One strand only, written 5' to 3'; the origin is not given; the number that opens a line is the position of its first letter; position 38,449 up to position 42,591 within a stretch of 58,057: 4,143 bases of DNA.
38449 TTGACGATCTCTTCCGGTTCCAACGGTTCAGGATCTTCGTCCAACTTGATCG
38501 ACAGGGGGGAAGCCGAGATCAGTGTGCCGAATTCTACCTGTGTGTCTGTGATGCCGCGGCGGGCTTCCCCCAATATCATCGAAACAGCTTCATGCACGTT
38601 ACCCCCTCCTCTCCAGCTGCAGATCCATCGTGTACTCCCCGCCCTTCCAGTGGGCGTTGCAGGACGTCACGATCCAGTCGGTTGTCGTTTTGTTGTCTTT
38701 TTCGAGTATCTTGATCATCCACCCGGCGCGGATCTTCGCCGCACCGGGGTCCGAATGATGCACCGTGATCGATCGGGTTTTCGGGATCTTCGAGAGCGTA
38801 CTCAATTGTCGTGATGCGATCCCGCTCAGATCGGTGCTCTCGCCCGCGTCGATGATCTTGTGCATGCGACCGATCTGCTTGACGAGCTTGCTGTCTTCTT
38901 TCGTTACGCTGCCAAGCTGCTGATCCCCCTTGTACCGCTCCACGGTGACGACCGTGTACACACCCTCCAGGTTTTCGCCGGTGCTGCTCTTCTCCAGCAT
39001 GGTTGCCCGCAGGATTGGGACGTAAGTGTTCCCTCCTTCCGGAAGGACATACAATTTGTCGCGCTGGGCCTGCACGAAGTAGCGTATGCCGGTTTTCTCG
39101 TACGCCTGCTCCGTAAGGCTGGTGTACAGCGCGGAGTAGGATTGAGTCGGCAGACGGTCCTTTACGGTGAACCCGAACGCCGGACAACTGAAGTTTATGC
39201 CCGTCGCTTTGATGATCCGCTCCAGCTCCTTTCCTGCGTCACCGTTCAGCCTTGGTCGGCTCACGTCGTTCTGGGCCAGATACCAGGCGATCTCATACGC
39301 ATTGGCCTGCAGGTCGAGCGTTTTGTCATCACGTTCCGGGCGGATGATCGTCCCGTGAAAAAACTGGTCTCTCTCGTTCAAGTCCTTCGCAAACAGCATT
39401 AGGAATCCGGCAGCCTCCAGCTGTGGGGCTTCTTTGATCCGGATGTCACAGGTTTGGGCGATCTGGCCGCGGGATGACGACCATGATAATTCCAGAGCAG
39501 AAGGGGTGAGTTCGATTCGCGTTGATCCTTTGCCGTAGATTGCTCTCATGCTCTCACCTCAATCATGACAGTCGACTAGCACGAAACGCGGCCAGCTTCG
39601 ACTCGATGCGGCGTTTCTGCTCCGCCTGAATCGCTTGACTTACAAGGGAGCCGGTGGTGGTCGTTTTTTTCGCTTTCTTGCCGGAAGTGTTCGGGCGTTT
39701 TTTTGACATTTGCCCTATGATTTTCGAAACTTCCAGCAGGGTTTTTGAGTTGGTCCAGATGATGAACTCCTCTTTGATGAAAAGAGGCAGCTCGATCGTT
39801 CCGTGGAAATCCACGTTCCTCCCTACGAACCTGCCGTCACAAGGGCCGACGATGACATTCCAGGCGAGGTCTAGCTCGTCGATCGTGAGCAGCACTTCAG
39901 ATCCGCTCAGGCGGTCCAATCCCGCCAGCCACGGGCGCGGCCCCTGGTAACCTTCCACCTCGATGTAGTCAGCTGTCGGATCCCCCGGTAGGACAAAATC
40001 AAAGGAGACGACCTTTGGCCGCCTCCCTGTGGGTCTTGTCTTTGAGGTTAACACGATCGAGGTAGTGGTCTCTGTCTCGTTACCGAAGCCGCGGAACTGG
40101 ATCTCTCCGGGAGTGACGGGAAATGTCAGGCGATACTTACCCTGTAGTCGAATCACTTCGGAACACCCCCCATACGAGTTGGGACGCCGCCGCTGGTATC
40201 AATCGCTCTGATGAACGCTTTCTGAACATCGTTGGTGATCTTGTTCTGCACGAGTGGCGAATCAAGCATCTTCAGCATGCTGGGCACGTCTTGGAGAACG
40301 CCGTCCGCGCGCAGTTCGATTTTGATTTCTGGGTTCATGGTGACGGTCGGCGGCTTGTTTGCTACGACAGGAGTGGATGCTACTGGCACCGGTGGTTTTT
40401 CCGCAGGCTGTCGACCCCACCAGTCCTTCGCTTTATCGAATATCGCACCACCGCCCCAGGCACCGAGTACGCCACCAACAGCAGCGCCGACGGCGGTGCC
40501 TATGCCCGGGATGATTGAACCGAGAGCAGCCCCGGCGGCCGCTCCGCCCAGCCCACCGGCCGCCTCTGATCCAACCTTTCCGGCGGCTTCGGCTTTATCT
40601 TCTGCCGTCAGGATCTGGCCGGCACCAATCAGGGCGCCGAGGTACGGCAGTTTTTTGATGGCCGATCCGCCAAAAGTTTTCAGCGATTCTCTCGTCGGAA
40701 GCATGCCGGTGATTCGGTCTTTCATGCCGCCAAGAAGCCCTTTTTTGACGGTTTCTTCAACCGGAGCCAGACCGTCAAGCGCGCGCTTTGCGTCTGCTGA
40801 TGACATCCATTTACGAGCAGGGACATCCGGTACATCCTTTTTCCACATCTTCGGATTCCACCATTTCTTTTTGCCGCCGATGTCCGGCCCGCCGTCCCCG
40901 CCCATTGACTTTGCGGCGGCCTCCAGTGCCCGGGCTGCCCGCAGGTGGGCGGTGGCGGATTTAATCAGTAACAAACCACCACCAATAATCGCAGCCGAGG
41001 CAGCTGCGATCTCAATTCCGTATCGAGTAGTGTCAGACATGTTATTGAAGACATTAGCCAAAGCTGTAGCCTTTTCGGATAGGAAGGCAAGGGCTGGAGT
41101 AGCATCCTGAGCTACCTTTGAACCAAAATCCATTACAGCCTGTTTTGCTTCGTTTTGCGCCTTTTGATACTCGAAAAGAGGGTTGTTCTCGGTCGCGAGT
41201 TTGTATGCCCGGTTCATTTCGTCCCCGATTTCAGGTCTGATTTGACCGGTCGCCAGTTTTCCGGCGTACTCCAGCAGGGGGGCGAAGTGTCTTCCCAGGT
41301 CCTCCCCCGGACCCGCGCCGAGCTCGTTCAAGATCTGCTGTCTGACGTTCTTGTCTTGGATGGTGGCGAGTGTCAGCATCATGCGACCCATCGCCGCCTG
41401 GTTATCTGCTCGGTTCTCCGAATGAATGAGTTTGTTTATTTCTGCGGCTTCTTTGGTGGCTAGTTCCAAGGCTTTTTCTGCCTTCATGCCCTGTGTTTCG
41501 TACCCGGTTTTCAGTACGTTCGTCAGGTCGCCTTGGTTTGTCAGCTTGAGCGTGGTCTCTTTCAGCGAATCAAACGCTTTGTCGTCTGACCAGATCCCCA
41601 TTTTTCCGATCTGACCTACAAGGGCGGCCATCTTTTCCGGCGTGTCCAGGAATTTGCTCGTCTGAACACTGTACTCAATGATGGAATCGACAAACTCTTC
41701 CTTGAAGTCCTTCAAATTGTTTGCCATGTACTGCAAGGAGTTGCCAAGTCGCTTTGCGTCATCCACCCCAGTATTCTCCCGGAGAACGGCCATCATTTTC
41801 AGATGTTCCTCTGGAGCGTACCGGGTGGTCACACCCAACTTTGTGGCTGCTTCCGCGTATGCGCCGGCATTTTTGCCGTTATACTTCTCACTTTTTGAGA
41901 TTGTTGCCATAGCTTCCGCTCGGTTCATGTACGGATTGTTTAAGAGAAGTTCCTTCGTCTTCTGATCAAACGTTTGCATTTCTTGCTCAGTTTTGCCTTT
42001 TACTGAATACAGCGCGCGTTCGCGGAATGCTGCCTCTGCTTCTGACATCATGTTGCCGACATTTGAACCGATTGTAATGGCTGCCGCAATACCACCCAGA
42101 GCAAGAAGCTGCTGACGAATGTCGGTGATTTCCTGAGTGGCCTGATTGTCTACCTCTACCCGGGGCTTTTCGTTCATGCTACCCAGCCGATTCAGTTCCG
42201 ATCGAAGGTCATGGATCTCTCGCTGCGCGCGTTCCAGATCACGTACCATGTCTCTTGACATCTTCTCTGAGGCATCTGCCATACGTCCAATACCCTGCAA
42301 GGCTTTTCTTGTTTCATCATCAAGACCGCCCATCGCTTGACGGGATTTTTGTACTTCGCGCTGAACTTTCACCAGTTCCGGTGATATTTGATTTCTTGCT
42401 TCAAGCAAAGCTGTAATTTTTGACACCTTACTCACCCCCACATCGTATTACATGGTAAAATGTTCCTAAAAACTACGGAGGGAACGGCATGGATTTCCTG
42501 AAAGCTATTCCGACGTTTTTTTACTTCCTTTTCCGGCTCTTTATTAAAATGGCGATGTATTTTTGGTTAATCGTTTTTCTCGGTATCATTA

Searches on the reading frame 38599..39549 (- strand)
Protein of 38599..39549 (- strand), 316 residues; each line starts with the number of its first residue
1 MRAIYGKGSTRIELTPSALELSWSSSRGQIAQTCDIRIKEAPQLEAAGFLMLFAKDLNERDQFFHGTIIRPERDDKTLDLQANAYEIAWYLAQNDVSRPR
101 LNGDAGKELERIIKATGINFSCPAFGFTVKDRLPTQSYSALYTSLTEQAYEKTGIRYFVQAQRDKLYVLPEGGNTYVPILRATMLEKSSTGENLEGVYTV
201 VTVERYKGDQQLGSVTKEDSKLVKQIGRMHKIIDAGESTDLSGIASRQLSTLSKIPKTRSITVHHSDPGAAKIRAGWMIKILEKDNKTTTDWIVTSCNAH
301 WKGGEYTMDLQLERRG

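Call 63: search_protein_families(library=phrogs, proteins=[window:38599-39549:-], max_evalue=0.00001)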
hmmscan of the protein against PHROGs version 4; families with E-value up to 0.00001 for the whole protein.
window:38599-39549:- (316 aa): 1 family
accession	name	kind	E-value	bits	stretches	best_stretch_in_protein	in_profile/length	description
phrog_400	-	tail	1e-28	101.7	1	6-313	25-336/654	tail protein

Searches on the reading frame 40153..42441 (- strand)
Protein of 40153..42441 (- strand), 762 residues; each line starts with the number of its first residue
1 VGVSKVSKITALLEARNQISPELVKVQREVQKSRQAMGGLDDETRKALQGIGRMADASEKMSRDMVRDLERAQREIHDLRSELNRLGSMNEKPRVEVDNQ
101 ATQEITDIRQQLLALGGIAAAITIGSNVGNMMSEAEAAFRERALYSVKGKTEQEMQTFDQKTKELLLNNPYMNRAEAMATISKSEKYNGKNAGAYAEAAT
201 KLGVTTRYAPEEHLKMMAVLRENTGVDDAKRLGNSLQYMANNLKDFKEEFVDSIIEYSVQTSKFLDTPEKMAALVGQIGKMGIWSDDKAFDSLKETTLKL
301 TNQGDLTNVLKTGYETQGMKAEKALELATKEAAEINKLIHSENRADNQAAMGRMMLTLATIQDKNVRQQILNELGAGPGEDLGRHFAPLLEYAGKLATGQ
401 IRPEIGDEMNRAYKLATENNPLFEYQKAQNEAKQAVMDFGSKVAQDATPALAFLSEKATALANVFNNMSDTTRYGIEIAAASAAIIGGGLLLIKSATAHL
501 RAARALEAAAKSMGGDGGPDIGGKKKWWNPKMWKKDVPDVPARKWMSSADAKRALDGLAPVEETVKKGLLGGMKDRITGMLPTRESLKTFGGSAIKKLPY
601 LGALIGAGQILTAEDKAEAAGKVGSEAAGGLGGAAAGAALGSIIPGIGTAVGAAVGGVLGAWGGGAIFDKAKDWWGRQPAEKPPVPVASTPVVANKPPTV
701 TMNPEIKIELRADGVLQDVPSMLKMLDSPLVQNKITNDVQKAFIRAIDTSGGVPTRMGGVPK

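Call 63: search_protein_families(library=phrogs, proteins=[window:40153-42441:-], max_evalue=0.00001)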
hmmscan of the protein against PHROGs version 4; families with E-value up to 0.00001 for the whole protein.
window:40153-42441:- (762 aa): 13 families
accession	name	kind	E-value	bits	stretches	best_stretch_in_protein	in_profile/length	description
phrog_1047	-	tail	2.9e-14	53.1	1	478-681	702-917/1251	tail associated lysin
phrog_23574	-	tail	3.8e-13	48.7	1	592-676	787-869/1441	tail length tape measure protein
phrog_11489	-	unknown function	2.4e-11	43.5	1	577-674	673-774/1717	-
phrog_24596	-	unknown function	1.2e-10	41.3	1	609-676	700-767/1052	-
phrog_167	-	tail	1.2e-10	40.8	1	25-695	121-735/1555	tail length tape measure protein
phrog_16692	-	unknown function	7.4e-08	32.3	0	611-674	697-766/1107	-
phrog_30731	-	unknown function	2e-07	30.4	1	604-699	855-958/1060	-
phrog_6922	-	unknown function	3.6e-07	30.2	1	594-674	307-385/768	-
phrog_14486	-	unknown function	1.1e-06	29.1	1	617-671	353-408/489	-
phrog_973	-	tail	1.3e-06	27.5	1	514-712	475-638/1465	tail length tape measure protein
phrog_10341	-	lysis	1.4e-06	28.5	1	596-667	107-181/577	endolysin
phrog_20938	-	unknown function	6.2e-06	25.6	1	619-676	793-862/1028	-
phrog_28412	-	unknown function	6.3e-06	25.3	1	596-665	901-967/1244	-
